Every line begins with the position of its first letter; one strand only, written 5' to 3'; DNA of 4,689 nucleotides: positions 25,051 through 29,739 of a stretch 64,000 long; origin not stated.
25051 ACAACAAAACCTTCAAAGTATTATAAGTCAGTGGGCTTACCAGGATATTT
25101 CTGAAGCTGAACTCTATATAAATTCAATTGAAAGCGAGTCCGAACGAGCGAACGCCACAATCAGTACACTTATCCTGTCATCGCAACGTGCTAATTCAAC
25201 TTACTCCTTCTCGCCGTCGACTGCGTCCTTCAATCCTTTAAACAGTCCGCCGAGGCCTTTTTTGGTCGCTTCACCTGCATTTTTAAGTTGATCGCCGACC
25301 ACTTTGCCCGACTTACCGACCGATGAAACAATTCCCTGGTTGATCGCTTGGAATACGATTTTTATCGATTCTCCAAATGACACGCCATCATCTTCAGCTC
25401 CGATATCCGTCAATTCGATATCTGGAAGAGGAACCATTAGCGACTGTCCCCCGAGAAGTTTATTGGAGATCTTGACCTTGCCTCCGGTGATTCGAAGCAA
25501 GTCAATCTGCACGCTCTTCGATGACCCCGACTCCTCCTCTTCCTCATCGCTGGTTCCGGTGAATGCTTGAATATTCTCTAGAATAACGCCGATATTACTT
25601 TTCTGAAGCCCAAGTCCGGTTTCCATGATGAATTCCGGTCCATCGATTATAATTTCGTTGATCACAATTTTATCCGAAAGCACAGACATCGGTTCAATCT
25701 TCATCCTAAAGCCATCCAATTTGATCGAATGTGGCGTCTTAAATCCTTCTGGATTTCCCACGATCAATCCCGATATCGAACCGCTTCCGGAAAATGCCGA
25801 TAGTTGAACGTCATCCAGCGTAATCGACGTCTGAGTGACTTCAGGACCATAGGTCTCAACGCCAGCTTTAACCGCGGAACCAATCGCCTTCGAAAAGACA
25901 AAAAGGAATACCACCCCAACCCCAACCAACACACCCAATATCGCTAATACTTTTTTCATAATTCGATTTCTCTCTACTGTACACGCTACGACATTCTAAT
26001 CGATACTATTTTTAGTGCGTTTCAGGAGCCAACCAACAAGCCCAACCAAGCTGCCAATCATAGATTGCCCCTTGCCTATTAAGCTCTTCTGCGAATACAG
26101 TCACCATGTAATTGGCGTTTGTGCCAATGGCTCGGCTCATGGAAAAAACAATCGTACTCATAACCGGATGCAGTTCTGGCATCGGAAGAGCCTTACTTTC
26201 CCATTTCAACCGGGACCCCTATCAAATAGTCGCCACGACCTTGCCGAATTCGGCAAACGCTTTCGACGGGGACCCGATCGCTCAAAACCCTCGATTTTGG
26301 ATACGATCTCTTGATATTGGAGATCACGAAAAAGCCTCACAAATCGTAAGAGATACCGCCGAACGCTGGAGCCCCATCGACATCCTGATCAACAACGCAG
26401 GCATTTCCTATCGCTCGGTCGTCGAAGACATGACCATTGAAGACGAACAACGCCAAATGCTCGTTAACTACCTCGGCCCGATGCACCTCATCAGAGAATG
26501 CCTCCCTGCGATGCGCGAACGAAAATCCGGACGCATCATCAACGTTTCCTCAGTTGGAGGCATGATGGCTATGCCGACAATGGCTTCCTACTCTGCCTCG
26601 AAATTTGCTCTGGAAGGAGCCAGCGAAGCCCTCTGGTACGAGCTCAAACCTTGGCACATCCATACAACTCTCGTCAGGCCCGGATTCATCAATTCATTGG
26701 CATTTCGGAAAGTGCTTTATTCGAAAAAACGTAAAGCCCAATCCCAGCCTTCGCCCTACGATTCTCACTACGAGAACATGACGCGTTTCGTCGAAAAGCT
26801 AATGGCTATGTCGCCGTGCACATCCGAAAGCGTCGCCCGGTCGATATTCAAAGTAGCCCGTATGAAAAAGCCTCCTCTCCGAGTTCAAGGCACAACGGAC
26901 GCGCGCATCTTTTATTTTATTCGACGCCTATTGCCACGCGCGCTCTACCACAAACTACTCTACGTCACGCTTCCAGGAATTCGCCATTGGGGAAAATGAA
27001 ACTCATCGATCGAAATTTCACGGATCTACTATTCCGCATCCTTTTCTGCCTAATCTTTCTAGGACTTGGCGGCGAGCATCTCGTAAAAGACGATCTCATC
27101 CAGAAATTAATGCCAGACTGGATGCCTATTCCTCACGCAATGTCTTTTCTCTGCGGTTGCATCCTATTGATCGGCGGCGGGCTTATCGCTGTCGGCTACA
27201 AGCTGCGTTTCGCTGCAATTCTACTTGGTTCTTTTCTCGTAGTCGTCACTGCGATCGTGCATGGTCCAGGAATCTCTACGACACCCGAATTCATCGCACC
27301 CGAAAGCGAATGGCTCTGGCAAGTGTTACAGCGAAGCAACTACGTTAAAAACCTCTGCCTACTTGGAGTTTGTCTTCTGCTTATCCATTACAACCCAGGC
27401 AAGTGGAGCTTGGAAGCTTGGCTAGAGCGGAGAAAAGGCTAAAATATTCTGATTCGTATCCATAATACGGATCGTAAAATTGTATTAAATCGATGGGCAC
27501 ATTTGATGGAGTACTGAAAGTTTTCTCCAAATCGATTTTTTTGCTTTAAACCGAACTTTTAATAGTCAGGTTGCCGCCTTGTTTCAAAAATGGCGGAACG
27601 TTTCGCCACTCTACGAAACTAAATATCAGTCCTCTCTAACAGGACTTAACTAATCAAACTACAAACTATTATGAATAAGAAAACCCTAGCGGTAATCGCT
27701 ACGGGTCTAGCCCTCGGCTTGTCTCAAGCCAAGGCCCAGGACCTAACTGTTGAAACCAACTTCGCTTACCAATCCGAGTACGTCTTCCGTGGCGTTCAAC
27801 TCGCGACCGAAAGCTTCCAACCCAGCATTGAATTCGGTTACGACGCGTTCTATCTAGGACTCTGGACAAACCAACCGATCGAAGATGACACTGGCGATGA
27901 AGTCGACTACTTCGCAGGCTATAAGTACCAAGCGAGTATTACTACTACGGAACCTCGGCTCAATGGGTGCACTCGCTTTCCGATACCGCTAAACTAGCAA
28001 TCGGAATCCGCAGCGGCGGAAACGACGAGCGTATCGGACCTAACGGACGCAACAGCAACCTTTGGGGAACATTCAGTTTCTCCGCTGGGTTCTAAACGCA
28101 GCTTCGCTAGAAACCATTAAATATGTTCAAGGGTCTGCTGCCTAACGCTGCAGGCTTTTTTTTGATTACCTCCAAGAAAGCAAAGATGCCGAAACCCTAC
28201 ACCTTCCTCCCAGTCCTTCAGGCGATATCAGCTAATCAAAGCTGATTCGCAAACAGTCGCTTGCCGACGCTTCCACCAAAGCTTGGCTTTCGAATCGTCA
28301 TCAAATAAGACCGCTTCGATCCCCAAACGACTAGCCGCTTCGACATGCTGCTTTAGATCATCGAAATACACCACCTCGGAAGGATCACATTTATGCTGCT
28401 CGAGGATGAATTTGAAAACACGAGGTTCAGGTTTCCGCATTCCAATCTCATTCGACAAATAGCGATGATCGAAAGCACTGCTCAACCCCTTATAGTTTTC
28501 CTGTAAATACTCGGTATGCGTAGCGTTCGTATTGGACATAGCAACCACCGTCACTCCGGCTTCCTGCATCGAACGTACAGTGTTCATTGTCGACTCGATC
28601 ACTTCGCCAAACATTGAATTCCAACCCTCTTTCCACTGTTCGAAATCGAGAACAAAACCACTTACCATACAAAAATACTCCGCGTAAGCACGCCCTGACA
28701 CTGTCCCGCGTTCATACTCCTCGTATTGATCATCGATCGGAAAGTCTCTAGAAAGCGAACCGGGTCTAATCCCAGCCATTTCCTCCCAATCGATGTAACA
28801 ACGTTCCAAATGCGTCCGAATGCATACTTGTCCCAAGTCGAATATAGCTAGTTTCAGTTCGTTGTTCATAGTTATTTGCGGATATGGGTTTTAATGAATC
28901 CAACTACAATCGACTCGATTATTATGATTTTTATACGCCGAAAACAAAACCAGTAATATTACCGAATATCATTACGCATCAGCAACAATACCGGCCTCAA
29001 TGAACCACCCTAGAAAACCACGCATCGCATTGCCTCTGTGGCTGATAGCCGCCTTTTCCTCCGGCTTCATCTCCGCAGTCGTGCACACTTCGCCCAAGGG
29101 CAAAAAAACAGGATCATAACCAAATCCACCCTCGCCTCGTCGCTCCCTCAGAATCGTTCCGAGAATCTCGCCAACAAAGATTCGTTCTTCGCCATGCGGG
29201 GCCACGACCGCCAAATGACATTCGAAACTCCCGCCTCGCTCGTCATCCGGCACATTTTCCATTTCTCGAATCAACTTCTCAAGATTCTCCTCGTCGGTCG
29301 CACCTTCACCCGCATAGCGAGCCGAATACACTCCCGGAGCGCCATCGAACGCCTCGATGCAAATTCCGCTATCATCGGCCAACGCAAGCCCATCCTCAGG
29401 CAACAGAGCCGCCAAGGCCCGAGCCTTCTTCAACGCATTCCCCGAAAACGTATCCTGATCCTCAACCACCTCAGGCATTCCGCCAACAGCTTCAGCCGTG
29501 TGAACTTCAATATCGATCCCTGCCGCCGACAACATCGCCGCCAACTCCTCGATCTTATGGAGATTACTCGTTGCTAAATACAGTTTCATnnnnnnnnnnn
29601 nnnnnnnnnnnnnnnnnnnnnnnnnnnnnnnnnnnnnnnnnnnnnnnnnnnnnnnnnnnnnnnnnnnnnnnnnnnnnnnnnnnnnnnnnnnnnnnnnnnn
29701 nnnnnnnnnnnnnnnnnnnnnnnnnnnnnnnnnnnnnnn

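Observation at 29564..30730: RibD with a catalytically dead deaminase domain (reductase-only, PyrR-like)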

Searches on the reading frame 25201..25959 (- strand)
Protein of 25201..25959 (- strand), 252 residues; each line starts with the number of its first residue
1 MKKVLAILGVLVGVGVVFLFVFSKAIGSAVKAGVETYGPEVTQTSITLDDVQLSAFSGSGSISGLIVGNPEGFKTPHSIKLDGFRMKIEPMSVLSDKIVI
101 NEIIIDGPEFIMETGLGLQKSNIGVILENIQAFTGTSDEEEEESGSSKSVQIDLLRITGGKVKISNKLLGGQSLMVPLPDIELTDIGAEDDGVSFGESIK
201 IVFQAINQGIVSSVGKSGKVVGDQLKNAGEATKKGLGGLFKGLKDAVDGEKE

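Call 55: search_protein_families(library=pfam, proteins=[window:25201-25959:-], max_evalue=0.001)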
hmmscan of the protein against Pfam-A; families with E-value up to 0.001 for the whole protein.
window:25201-25959:- (252 aa): 1 family
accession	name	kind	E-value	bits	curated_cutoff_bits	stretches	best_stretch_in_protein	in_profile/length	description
PF05359.17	DUF748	-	5.6e-09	35.1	50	1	5-186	15-187/1037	Domain of Unknown Function (DUF748)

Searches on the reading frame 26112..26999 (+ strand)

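Call 55: search_protein_families(library=pfam, proteins=[window:26112-26999:+], max_evalue=0.001)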
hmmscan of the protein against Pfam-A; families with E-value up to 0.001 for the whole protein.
window:26112-26999:+ (295 aa): 4 families
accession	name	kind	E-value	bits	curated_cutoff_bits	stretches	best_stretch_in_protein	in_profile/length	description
PF00106.31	adh_short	-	1.4e-43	149.1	26.6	1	14-197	2-186/195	short chain dehydrogenase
PF13561.12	adh_short_C2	-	3.7e-30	105.7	27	1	21-209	3-192/236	Enoyl-(Acyl carrier protein) reductase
PF08659.16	KR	-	6.6e-08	33.1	22.6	1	15-169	3-158/180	KR domain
PF01370.27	Epimerase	-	0.00027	20.9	20.9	1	15-168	1-150/240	NAD dependent epimerase/dehydratase family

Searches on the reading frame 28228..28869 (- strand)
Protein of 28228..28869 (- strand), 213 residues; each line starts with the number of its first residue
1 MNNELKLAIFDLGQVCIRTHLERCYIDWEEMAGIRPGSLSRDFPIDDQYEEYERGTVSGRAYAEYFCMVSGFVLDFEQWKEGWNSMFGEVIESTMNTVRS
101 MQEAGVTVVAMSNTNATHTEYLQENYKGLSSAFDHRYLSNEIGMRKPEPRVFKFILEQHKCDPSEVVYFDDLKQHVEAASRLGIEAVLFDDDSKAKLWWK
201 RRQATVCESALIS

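Call 55: search_protein_families(library=pfam, proteins=[window:28228-28869:-], max_evalue=0.001)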
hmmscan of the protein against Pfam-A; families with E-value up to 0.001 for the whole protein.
window:28228-28869:- (213 aa): 3 families
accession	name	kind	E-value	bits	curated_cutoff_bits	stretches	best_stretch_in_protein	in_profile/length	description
PF13419.12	HAD_2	-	2.2e-11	44.7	23.8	1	77-187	67-176/178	Haloacid dehalogenase-like hydrolase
PF00702.32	Hydrolase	-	1.3e-10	42.4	26.4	1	90-183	99-191/191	haloacid dehalogenase-like hydrolase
PF13242.12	Hydrolase_like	-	0.00027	21.2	22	1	144-196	2-55/75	HAD-hyrolase-like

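Call 67: search_protein_families(library=ncbifam, proteins=[window:28228-28869:-], max_evalue=0.001)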
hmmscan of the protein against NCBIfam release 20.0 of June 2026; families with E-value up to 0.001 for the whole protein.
window:28228-28869:- (213 aa): 17 families
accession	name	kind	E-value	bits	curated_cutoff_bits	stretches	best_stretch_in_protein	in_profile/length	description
NF006991.0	PRK09456.1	equivalog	3.7e-46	157.3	295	1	7-199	2-194/199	glucose-1-phosphatase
TIGR02247.1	HAD-1A3-hyp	subfamily_domain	9.7e-18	64.7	125.4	1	6-195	3-201/211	epoxide hydrolase N-terminal domain-like phosphatase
TIGR02252.1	DREG-2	subfamily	5.3e-14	52.5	155.2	1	90-188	106-203/203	HAD hydrolase, REG-2-like, family IA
TIGR01509.1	HAD-SF-IA-v3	subfamily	9.8e-12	45.3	29.4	1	127-188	94-153/154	HAD-IA family hydrolase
TIGR01428.1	HAD_type_II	equivalog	1.2e-11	45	125.4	1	94-187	96-188/197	haloacid dehalogenase type II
NF053830.1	RUBPPhHalo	equivalog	1e-10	41.7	330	1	89-195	103-209/234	ribulose-1,5-bisphosphate 5-phosphatase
TIGR02253.1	CTE7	subfamily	2.1e-10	40.7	169.75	1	88-195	93-200/221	TIGR02253 family HAD-type hydrolase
TIGR02254.1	YjjG_YfnB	equivalog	2.4e-10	40.3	159.9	1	90-195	98-202/223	YjjG family noncanonical pyrimidine nucleotidase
TIGR01662.1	HAD-SF-IIIA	subfamily_domain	4.6e-08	33.3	44.6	1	91-191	27-140/141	HAD-IIIA family hydrolase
NF009695.0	PRK13222.1-2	equivalog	3.4e-07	30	225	1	89-187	94-191/226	phosphoglycolate phosphatase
TIGR01668.1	YqeG_hyp_ppase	hypoth_equivalog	4.7e-06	26.2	89.1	1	89-209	43-155/170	YqeG family HAD IIIA-type phosphatase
TIGR01993.1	Pyr-5-nucltdase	equivalog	5.5e-06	26.3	142.9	1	109-188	101-182/183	pyrimidine 5'-nucleotidase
TIGR02009.1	PGMB-YQAB-SF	subfamily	7.7e-06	26.2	153.35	1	89-187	89-184/186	beta-phosphoglucomutase family hydrolase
TIGR01493.1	HAD-SF-IA-v2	subfamily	0.00014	22.1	39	1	104-181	84-160/161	HAD-IA family hydrolase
NF006976.0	PRK09449.1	equivalog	0.00023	20.8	183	1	125-194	129-200/225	pyrimidine 5'-nucleotidase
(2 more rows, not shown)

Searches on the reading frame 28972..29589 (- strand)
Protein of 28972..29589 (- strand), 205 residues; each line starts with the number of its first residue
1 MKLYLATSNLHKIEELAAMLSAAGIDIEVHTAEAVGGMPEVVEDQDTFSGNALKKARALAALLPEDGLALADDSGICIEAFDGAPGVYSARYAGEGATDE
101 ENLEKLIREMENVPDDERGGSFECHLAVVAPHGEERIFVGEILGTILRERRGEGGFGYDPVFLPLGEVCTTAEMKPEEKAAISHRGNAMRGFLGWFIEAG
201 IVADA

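Call 55: search_protein_families(library=pfam, proteins=[window:28972-29589:-], max_evalue=0.001)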
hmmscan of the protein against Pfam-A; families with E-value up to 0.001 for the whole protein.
window:28972-29589:- (205 aa): 1 family
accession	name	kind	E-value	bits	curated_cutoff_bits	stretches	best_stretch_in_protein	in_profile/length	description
PF01725.21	Ham1p_like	-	3.3e-62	210.1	22.5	1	3-193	1-184/186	Ham1 family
